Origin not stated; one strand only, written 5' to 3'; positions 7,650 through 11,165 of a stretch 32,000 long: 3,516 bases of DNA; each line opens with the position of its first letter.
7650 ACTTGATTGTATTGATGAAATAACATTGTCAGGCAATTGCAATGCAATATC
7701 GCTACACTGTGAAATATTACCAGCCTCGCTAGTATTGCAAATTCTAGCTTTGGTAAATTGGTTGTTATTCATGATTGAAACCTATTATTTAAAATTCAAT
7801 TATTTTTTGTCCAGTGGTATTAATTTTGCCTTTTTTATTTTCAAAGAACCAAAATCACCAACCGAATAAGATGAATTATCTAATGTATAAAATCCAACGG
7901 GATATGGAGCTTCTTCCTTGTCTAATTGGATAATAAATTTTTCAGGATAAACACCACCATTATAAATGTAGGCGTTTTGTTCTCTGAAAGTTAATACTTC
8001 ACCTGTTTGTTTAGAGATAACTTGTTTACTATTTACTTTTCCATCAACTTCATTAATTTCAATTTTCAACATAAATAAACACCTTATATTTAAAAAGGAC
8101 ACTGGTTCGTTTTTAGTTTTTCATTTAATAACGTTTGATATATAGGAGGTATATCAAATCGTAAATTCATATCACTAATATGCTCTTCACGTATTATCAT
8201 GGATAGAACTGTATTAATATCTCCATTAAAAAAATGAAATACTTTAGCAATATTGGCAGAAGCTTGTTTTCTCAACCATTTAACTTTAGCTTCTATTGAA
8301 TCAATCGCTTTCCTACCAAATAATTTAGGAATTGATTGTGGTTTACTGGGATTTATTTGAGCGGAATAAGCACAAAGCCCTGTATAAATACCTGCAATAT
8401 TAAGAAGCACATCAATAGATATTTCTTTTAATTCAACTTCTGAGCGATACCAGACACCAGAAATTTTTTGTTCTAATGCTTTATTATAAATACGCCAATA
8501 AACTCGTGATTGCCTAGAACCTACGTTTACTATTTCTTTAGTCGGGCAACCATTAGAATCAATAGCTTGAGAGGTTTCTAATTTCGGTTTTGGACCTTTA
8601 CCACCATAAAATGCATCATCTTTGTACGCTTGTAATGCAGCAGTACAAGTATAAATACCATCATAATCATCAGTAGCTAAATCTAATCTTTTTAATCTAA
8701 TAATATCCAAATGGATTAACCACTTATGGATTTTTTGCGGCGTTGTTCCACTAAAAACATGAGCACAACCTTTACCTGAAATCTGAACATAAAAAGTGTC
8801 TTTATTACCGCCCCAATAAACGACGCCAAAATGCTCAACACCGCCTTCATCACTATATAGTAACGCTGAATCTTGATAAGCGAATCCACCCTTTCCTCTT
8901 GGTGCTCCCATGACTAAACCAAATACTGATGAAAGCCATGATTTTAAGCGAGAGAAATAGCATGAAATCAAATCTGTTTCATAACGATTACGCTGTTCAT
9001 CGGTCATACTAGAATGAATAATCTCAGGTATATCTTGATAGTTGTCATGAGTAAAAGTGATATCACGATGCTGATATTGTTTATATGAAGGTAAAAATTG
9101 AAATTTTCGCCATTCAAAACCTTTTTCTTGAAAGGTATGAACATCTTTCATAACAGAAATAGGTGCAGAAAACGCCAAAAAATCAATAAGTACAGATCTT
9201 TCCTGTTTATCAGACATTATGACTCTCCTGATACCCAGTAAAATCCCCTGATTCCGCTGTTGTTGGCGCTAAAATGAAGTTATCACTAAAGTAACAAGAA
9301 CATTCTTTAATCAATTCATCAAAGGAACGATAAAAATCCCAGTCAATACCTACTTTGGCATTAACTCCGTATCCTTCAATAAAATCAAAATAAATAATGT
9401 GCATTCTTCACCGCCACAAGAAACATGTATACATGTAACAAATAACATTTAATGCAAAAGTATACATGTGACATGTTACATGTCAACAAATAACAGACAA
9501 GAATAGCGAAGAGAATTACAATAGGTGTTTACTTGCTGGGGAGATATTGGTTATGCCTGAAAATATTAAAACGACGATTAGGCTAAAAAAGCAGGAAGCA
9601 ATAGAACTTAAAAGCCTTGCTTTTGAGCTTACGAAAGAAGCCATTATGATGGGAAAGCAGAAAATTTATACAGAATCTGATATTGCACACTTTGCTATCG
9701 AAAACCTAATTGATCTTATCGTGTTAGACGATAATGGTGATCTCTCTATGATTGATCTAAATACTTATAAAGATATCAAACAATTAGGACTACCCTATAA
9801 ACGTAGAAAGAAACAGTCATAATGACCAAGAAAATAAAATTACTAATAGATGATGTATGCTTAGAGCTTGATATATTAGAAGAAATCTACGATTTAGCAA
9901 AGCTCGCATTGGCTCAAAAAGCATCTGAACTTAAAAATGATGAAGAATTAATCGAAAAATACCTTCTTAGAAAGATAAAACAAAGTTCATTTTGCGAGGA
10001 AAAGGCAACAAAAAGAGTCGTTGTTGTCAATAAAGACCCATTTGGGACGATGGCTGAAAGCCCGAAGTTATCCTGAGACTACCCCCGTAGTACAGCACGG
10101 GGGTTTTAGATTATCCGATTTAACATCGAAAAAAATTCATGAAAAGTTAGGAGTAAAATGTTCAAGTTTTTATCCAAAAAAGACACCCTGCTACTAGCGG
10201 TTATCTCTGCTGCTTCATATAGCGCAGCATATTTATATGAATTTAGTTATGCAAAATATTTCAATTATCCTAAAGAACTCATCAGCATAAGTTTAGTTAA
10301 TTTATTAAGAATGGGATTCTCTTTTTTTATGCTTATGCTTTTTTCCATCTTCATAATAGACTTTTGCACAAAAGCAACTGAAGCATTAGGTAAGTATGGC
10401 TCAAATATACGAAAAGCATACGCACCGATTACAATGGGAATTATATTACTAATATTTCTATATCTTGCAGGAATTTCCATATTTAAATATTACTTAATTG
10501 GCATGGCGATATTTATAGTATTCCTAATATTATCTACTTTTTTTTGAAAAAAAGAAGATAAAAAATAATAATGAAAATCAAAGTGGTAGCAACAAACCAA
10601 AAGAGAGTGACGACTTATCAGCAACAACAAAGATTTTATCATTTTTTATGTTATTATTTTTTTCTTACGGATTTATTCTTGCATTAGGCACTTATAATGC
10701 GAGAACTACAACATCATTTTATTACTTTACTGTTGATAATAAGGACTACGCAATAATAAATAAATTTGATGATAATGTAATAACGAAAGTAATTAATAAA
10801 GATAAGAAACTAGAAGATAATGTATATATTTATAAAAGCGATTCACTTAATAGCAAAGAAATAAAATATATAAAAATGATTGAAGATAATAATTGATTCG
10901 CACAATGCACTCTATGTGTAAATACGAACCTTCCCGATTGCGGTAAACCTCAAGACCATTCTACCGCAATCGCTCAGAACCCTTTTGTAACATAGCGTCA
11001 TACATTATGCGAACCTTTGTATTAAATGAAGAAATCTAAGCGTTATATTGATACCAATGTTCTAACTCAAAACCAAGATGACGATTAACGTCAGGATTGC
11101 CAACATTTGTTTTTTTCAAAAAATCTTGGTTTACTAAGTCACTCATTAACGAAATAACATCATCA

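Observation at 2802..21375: A 27/28 dif site heads a one-sided array of four Xer-exploiting elements that decay with distance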

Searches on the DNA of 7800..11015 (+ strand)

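Call 65: search_dna_similar(query=window:7800-11015:+, collection=ecoli_genomes, mode=distant, max_rows=12)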
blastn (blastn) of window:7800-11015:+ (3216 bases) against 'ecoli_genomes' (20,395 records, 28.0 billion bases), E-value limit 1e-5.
Records with a match: 41; places in all: 75; records where one place covers at least 80% of the query: 0.
Genomes with a match: 41 of 5426; with a place that covers at least 80% of the query: 0. Places per genome that has any: lowest 1, median 2, highest 5. On chromosomes: 71 places; on plasmids: 4.
Best place of each record, by identity: 80-90% 8; 60-80% 33.
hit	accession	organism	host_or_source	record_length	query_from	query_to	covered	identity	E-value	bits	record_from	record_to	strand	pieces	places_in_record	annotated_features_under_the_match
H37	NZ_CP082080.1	Escherichia coli strain MS20655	Homo sapiens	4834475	626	2305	15%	69.4%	7e-22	188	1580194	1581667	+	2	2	replication initiation factor domain-containing protein | hypothetical protein (x2)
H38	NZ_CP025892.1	Escherichia coli strain 503025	Homo sapiens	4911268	539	1029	15%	66.3%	1e-24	126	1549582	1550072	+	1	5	replication initiation factor domain-containing protein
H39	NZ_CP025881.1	Escherichia coli strain 503440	Homo sapiens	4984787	539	1029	15%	66.3%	1e-24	126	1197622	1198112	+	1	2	replication initiation factor domain-containing protein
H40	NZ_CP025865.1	Escherichia coli strain 504211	Homo sapiens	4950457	539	1029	15%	66.3%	1e-24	126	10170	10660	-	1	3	replication initiation factor domain-containing protein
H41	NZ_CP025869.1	Escherichia coli strain 503829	Homo sapiens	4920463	539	1029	15%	66.3%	1e-24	126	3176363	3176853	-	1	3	replication initiation factor domain-containing protein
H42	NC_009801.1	Escherichia coli O139:H28 str. E24377A strain E24377A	-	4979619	539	1029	15%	66.3%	1e-24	126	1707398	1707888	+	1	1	replication initiation factor domain-containing protein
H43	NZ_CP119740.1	Escherichia coli strain E94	bovine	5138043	539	1029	15%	66.3%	1e-24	126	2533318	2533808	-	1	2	replication initiation factor domain-containing protein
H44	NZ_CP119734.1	Escherichia coli strain E92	bovine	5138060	539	1029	15%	66.3%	1e-24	126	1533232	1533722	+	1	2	replication initiation factor domain-containing protein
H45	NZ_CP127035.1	Escherichia coli strain TW10573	Homo sapiens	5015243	539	1029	15%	66.3%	1e-24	126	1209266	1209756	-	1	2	replication initiation factor domain-containing protein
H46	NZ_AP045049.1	Escherichia coli strain JNE25-001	Homo sapiens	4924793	539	1029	15%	66.3%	1e-24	126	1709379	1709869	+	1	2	replication initiation factor domain-containing protein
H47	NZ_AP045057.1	Escherichia coli strain JNE25-005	Homo sapiens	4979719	539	1029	15%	66.3%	1e-24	126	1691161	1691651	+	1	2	replication initiation factor domain-containing protein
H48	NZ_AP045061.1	Escherichia coli strain JNE12-007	Homo sapiens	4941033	539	1029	15%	66.3%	1e-24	126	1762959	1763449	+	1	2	replication initiation factor domain-containing protein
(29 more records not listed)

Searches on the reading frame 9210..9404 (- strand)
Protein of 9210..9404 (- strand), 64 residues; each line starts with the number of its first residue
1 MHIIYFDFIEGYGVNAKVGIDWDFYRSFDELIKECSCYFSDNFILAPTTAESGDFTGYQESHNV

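Call 34: search_protein_families(library=phrogs, proteins=[window:9210-9404:-], max_evalue=0.01)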
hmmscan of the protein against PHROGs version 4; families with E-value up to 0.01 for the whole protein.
window:9210-9404:- (64 aa): 1 family
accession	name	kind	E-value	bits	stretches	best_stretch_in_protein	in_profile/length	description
phrog_3104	-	unknown function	1.6e-07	32.4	1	2-53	4-59/69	-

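Call 81: search_protein_families(library=pfam, proteins=[window:9210-9404:-], max_evalue=1)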
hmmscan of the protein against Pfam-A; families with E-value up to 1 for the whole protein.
window:9210-9404:- (64 aa): 0 families

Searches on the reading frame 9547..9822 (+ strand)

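Call 9: search_protein_families(library=pfam, proteins=[window:9547-9822:+], max_evalue=0.01)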
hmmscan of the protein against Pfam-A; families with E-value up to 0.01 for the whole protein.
window:9547-9822:+ (91 aa): 0 families

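Call 34: search_protein_families(library=phrogs, proteins=[window:9547-9822:+], max_evalue=0.01)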
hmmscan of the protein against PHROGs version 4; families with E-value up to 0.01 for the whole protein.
window:9547-9822:+ (91 aa): 1 family
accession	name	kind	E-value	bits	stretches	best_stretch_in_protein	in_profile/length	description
phrog_5642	-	unknown function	4.2e-18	66.1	1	6-67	4-64/68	-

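Call 81: search_protein_families(library=pfam, proteins=[window:9547-9822:+], max_evalue=1)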
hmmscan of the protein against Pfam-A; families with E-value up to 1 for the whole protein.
window:9547-9822:+ (91 aa): 0 families

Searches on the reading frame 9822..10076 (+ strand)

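Call 34: search_protein_families(library=phrogs, proteins=[window:9822-10076:+], max_evalue=0.01)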
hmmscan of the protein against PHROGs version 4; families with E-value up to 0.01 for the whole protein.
window:9822-10076:+ (84 aa): 0 families

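Call 81: search_protein_families(library=pfam, proteins=[window:9822-10076:+], max_evalue=1)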
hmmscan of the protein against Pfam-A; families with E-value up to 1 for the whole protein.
window:9822-10076:+ (84 aa): 1 family
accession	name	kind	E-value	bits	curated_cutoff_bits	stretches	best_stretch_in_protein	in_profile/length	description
PF02365.20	NAM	-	0.052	14.5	27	1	39-74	9-43/122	No apical meristem (NAM) protein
